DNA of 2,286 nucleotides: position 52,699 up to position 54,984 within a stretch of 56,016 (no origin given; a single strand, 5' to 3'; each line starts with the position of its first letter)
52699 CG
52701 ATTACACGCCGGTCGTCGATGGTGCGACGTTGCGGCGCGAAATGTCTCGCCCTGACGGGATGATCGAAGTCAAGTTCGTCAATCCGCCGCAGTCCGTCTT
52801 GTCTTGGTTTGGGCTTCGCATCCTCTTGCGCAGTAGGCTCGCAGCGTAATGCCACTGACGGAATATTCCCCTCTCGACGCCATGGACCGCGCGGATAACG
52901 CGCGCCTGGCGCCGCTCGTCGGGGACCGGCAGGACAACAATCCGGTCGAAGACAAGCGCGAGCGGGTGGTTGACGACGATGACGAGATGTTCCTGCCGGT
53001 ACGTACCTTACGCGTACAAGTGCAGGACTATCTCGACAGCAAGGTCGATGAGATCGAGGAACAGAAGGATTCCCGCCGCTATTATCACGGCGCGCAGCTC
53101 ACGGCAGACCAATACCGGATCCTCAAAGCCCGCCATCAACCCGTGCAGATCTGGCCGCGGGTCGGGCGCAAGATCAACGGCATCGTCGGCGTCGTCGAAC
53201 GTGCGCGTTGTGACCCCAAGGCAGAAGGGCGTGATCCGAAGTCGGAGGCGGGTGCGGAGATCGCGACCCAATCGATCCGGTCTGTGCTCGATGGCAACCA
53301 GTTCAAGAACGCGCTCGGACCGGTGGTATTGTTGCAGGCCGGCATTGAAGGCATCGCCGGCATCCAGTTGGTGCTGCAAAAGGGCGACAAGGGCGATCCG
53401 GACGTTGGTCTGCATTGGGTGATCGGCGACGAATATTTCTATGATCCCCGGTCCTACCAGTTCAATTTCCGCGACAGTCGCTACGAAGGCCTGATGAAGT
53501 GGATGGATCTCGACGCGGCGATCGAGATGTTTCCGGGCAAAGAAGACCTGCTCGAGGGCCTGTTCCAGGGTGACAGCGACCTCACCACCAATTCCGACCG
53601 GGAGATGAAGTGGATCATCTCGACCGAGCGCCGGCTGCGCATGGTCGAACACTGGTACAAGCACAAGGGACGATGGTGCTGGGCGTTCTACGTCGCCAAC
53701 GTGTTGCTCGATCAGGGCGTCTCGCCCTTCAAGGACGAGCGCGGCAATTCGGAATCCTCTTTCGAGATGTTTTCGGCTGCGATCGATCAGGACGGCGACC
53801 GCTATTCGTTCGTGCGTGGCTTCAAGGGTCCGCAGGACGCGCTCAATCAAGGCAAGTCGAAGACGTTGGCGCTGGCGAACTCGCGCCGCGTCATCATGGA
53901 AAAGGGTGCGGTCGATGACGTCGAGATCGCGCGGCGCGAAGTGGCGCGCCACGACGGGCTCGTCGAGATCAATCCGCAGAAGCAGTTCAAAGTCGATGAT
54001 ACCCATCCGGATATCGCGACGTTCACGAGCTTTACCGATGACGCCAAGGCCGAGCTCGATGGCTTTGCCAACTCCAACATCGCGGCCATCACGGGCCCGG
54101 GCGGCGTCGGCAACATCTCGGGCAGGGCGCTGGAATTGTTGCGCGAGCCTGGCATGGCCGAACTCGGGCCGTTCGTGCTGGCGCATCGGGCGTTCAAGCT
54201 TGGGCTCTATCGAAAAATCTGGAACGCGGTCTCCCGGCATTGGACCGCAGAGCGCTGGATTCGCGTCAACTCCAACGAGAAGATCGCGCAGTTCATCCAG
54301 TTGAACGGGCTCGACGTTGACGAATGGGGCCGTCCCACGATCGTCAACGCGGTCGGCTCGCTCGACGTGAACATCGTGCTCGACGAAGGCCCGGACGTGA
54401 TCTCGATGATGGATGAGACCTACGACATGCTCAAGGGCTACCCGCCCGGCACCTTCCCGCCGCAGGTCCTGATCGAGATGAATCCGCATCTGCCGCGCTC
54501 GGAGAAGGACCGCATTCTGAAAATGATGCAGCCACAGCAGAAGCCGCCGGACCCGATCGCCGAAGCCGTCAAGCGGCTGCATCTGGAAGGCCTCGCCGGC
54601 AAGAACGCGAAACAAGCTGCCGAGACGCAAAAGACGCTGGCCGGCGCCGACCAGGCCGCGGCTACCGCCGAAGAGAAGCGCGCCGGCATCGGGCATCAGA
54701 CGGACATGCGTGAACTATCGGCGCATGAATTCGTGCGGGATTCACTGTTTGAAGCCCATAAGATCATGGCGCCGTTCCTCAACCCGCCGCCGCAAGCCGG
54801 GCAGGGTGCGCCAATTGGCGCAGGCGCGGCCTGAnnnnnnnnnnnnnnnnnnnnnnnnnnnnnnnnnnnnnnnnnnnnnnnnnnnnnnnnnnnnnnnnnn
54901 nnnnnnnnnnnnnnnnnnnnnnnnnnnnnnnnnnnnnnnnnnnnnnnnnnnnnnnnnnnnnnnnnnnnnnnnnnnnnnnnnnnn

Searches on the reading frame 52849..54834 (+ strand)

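Call 101: search_protein_families(library=pfam, proteins=[window:52849-54834:+], max_evalue=0.001)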
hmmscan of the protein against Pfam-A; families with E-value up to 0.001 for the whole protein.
window:52849-54834:+ (661 aa): 1 family
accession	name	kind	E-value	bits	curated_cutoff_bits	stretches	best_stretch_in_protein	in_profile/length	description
PF16510.12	P22_portal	-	9.9e-72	242.7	26.1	1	58-608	4-590/594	Phage P22-like portal protein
